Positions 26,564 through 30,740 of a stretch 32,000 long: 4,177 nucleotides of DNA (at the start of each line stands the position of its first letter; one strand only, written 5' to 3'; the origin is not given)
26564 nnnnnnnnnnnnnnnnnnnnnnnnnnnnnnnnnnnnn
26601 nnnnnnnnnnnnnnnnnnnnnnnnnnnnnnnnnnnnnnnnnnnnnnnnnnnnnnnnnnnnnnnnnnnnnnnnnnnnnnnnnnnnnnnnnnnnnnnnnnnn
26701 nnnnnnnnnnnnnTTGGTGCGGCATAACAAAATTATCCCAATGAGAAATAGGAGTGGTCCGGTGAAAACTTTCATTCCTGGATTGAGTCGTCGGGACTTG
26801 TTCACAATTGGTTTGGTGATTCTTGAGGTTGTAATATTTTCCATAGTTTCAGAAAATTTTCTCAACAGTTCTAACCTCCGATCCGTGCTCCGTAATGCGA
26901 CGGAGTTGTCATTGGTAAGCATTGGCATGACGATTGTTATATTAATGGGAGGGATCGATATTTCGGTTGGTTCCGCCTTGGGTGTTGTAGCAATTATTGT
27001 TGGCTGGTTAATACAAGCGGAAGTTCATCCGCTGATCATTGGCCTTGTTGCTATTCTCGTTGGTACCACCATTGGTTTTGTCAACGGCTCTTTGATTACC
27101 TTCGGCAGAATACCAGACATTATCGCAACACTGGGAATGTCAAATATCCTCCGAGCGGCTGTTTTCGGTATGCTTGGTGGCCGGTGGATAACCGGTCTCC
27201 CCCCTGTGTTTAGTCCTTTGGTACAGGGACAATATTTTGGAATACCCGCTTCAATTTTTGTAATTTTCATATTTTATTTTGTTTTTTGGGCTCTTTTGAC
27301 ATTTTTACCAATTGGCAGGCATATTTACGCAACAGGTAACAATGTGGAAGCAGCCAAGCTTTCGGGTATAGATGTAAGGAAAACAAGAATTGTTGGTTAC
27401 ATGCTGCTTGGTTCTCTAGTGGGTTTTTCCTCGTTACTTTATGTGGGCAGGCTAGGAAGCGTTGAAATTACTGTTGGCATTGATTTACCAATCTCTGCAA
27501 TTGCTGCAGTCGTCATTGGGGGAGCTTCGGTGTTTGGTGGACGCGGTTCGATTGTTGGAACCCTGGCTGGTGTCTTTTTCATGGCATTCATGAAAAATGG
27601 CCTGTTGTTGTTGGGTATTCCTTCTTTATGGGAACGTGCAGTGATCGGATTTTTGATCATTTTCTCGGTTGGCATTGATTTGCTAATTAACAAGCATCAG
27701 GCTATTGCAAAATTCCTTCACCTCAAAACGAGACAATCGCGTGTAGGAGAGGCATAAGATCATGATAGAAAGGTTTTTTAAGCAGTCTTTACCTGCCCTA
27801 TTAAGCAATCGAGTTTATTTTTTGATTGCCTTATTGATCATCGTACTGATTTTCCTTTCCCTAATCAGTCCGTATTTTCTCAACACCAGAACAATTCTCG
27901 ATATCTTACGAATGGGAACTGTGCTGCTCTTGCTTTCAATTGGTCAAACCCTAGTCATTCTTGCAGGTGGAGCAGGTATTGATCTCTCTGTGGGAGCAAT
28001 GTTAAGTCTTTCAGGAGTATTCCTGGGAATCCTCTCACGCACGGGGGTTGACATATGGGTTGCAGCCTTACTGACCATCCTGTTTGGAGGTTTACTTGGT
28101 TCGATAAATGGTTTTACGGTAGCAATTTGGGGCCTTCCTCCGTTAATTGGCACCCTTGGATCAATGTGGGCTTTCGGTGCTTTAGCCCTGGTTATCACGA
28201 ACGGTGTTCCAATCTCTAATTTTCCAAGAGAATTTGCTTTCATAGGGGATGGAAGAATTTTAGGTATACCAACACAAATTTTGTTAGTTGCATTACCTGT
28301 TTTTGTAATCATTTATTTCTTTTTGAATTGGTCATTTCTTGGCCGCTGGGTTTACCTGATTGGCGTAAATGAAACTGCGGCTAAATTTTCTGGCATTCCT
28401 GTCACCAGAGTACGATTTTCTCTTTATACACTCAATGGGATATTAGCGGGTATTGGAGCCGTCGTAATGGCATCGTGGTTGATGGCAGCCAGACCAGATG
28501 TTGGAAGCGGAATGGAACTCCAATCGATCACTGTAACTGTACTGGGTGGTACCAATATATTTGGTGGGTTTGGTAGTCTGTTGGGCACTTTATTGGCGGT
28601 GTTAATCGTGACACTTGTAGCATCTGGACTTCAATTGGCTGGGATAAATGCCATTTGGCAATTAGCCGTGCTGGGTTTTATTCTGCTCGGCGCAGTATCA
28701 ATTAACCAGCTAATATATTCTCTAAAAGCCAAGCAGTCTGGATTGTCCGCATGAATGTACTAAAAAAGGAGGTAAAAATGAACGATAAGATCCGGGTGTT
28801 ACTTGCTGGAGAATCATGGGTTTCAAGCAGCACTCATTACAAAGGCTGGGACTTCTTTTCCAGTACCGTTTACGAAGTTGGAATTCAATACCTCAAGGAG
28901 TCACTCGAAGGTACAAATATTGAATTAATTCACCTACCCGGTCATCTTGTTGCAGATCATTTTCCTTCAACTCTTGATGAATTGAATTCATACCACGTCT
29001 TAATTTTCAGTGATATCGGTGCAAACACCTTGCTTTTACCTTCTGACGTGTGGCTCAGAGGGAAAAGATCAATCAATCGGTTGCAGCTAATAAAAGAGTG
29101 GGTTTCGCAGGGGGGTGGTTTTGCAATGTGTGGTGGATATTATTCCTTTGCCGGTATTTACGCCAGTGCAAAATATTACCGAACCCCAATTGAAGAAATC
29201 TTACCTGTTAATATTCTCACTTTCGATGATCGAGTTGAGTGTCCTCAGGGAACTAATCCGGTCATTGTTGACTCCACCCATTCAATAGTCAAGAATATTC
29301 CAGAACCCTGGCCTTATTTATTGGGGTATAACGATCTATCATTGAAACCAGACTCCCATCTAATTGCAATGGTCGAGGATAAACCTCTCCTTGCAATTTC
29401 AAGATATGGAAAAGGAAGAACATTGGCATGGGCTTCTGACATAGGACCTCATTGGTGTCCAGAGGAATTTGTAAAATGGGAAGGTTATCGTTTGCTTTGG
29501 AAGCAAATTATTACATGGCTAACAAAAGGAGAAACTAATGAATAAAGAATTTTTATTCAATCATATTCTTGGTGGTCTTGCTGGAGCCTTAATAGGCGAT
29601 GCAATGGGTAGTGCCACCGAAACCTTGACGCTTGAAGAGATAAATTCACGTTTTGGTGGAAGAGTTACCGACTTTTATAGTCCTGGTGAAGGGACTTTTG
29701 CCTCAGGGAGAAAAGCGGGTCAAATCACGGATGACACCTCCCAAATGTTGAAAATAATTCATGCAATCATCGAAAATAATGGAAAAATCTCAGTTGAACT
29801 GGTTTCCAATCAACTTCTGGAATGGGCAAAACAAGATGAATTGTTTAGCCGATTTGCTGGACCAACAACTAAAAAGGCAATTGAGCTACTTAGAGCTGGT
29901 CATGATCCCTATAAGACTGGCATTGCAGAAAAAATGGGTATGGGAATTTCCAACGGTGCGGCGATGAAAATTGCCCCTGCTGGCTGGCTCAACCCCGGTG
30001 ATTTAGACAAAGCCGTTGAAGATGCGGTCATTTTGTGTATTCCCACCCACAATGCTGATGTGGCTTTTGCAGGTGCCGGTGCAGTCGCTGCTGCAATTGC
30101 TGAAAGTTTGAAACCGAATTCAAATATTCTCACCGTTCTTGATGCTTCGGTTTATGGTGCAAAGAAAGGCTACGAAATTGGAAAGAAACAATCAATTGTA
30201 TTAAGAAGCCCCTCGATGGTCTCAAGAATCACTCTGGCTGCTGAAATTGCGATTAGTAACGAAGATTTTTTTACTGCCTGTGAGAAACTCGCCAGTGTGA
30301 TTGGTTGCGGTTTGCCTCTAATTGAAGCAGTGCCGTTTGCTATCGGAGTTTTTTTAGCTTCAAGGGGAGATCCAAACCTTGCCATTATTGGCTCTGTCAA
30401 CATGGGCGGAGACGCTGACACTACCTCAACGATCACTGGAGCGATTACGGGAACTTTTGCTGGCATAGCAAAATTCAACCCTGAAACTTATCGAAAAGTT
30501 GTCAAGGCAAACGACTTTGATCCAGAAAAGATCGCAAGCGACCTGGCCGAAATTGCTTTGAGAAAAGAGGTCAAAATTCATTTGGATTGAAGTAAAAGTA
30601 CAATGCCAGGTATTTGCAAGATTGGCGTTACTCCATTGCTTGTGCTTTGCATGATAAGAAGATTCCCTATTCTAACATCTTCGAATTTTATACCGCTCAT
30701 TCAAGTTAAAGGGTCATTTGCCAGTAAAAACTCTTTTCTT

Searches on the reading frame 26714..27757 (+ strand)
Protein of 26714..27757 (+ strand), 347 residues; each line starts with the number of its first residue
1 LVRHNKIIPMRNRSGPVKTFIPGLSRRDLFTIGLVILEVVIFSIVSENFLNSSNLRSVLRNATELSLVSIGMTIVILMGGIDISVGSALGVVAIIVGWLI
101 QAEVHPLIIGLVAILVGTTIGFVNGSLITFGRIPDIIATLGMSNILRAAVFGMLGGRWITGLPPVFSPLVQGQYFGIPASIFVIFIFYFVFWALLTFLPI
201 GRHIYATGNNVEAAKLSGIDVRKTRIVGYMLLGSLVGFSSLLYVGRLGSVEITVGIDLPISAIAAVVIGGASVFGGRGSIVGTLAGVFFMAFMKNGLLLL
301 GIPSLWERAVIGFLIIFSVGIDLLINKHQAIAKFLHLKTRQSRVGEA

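Call 66: search_protein_families(library=pfam, proteins=[window:26714-27757:+], max_evalue=0.0001)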
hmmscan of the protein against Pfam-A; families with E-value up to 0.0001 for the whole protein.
window:26714-27757:+ (347 aa): 1 family
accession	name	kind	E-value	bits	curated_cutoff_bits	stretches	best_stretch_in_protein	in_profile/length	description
PF02653.21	BPD_transp_2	-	2.8e-35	122.2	26.8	1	57-318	4-268/269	Branched-chain amino acid transport system / permease component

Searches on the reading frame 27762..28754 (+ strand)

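Call 66: search_protein_families(library=pfam, proteins=[window:27762-28754:+], max_evalue=0.0001)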
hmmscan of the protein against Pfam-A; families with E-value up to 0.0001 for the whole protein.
window:27762-28754:+ (330 aa): 1 family
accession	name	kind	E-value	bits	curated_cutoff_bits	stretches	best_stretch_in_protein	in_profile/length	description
PF02653.21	BPD_transp_2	-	1.2e-33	116.9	26.8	1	45-311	2-268/269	Branched-chain amino acid transport system / permease component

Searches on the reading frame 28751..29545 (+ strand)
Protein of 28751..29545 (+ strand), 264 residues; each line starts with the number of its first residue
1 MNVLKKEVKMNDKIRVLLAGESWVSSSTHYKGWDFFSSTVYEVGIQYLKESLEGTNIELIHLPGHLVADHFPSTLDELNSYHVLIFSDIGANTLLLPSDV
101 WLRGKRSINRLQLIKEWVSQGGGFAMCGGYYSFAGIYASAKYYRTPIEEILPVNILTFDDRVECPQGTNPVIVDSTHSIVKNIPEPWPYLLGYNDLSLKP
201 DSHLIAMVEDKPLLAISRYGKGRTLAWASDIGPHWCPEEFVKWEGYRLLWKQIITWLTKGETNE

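Call 66: search_protein_families(library=pfam, proteins=[window:28751-29545:+], max_evalue=0.0001)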
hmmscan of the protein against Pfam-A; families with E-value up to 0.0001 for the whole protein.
window:28751-29545:+ (264 aa): 1 family
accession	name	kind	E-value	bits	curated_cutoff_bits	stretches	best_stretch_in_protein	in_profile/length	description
PF07090.17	GATase1_like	-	1.7e-95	319.8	27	1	15-258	1-246/247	Putative glutamine amidotransferase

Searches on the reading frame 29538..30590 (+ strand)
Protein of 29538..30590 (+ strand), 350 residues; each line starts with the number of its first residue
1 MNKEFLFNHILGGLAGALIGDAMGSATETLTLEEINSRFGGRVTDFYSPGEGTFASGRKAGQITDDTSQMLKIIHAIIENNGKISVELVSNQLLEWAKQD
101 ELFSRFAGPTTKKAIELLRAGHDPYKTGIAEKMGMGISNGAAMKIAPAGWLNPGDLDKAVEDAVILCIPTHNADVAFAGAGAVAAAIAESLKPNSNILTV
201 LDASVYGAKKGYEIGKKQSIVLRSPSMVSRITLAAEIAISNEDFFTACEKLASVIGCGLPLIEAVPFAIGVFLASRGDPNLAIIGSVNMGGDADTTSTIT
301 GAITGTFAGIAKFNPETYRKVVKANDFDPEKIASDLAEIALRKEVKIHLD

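Call 66: search_protein_families(library=pfam, proteins=[window:29538-30590:+], max_evalue=0.0001)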
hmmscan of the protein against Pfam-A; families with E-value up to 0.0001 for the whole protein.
window:29538-30590:+ (350 aa): 1 family
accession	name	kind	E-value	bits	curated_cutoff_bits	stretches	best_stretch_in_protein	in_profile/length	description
PF03747.19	ADP_ribosyl_GH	-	3.4e-54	184.9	26.2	1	12-313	1-284/287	ADP-ribosylglycohydrolase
